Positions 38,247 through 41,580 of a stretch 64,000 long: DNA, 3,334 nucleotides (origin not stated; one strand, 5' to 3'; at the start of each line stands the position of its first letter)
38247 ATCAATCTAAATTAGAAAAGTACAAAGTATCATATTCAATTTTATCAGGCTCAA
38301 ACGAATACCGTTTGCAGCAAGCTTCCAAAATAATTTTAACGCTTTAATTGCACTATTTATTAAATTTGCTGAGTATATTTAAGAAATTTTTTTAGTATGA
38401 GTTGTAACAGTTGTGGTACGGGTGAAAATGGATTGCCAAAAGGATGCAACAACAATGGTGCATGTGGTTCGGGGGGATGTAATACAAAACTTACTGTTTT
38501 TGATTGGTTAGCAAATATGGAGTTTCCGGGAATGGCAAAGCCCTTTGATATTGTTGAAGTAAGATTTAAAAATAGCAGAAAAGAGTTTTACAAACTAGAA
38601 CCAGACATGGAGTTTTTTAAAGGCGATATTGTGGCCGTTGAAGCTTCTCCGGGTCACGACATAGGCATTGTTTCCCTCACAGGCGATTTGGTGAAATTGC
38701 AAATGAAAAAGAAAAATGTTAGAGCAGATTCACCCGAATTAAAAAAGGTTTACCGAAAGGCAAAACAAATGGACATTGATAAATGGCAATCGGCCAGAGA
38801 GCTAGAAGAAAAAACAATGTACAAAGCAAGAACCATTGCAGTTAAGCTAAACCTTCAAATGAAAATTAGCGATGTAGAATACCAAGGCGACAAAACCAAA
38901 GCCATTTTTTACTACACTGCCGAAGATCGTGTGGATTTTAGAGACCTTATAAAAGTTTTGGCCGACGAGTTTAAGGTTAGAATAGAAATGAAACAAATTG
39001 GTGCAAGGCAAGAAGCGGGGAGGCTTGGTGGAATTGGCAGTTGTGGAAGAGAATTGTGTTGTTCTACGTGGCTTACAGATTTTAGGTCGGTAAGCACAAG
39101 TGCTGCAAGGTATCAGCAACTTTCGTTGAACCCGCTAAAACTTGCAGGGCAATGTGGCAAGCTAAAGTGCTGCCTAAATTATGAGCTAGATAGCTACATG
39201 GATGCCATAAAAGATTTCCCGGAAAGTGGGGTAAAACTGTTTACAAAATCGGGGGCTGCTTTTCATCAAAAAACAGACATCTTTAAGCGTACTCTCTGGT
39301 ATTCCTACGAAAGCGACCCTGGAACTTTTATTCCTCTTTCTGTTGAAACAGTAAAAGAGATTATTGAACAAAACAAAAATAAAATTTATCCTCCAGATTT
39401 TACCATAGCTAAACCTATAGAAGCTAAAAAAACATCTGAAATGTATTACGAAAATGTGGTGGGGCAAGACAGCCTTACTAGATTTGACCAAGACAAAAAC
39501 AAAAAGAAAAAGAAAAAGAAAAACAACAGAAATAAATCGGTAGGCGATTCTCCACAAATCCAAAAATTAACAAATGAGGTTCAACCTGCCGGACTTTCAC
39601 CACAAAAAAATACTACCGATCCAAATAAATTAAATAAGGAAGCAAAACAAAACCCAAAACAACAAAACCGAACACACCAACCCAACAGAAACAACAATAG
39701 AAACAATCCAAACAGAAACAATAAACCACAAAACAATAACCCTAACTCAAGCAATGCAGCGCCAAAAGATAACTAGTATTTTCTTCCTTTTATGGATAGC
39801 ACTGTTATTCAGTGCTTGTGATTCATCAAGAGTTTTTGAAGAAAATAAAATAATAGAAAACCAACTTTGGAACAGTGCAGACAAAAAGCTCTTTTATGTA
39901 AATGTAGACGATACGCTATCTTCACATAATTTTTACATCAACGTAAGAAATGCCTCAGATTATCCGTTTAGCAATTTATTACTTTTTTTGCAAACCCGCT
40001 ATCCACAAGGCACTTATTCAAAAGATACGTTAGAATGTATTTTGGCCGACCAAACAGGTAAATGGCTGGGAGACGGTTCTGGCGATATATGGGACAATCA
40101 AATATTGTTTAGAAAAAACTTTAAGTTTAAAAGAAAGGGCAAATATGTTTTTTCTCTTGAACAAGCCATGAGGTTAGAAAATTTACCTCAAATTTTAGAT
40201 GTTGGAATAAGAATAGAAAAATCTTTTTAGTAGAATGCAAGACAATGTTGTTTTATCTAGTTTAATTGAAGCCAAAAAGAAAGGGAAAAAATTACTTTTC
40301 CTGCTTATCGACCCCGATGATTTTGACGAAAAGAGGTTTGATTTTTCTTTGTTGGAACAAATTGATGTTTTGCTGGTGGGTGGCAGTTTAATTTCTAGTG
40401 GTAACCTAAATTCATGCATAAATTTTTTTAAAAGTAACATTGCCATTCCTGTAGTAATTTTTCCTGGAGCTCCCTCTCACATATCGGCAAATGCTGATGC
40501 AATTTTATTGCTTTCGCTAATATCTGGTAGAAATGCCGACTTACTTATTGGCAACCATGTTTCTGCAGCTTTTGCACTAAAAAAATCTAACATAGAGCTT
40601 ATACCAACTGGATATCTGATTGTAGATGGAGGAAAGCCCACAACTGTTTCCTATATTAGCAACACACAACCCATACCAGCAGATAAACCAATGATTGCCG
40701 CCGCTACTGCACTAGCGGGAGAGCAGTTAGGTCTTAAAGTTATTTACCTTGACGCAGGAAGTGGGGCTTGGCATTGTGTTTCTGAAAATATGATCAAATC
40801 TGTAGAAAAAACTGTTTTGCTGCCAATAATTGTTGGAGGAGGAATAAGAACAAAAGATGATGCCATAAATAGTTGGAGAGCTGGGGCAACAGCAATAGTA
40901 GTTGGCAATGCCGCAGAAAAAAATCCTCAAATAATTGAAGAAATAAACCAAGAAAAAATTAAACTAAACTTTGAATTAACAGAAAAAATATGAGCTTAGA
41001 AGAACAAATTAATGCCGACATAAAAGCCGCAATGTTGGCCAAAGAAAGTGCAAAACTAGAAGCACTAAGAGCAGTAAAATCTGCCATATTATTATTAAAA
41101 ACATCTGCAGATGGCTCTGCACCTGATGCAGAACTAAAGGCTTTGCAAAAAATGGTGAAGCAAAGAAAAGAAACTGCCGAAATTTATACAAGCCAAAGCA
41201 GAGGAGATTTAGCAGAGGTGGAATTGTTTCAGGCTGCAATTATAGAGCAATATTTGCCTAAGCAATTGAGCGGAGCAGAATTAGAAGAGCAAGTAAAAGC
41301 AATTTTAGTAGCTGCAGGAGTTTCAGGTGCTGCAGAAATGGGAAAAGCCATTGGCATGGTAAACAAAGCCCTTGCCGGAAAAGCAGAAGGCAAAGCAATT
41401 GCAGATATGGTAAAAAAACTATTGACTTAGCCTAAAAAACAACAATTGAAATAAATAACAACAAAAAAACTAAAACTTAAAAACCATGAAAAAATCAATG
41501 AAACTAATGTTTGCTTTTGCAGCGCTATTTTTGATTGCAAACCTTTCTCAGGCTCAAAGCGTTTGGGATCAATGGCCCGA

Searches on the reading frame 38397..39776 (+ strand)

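Call 49: search_protein_families(library=pfam, proteins=[window:38397-39776:+], max_evalue=0.001)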
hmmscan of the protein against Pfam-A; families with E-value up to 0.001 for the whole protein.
window:38397-39776:+ (459 aa): 1 family
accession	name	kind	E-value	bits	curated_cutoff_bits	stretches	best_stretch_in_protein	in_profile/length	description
PF04468.17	PSP1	-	1.3e-30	106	27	1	116-201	1-86/86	PSP1 C-terminal conserved region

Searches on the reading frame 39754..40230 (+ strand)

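Call 50: search_protein_families(library=pfam, proteins=[window:39754-40230:+], max_evalue=0.001)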
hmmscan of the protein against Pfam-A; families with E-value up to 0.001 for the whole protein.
window:39754-40230:+ (158 aa): 1 family
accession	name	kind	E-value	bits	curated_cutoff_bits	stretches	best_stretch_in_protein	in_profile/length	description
PF14109.11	GldH_lipo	-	1.8e-38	132.6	27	1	27-154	2-129/129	GldH lipoprotein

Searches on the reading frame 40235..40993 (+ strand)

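Call 50: search_protein_families(library=pfam, proteins=[window:40235-40993:+], max_evalue=0.001)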
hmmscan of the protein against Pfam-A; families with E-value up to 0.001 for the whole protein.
window:40235-40993:+ (252 aa): 5 families
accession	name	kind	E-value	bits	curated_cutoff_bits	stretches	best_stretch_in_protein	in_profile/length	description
PF01884.23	PcrB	-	5.6e-38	131.1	23.9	1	23-238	10-223/226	PcrB family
PF00977.27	His_biosynth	-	1.7e-09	37.9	23.6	1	178-240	56-118/228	Histidine biosynthesis protein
PF01180.27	DHO_dh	-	1.1e-07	31.7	27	1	182-240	225-286/291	Dihydroorotate dehydrogenase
PF01207.24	Dus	-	2.2e-05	24.2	20.4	1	186-239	175-232/311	Dihydrouridine synthase (Dus)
PF04309.18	G3P_antiterm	-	0.00044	20.1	27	0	184-225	128-169/173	Glycerol-3-phosphate responsive antiterminator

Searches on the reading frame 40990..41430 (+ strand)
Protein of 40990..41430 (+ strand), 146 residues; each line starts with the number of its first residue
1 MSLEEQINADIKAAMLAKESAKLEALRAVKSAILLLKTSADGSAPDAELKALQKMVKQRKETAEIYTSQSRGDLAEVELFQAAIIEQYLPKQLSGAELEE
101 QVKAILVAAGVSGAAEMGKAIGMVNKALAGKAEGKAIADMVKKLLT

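Call 50: search_protein_families(library=pfam, proteins=[window:40990-41430:+], max_evalue=0.001)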
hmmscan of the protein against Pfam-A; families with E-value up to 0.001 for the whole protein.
window:40990-41430:+ (146 aa): 1 family
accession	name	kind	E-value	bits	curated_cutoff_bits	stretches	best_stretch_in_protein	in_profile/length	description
PF09424.15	YqeY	-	6.4e-35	120.8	27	1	5-145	2-143/143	Yqey-like protein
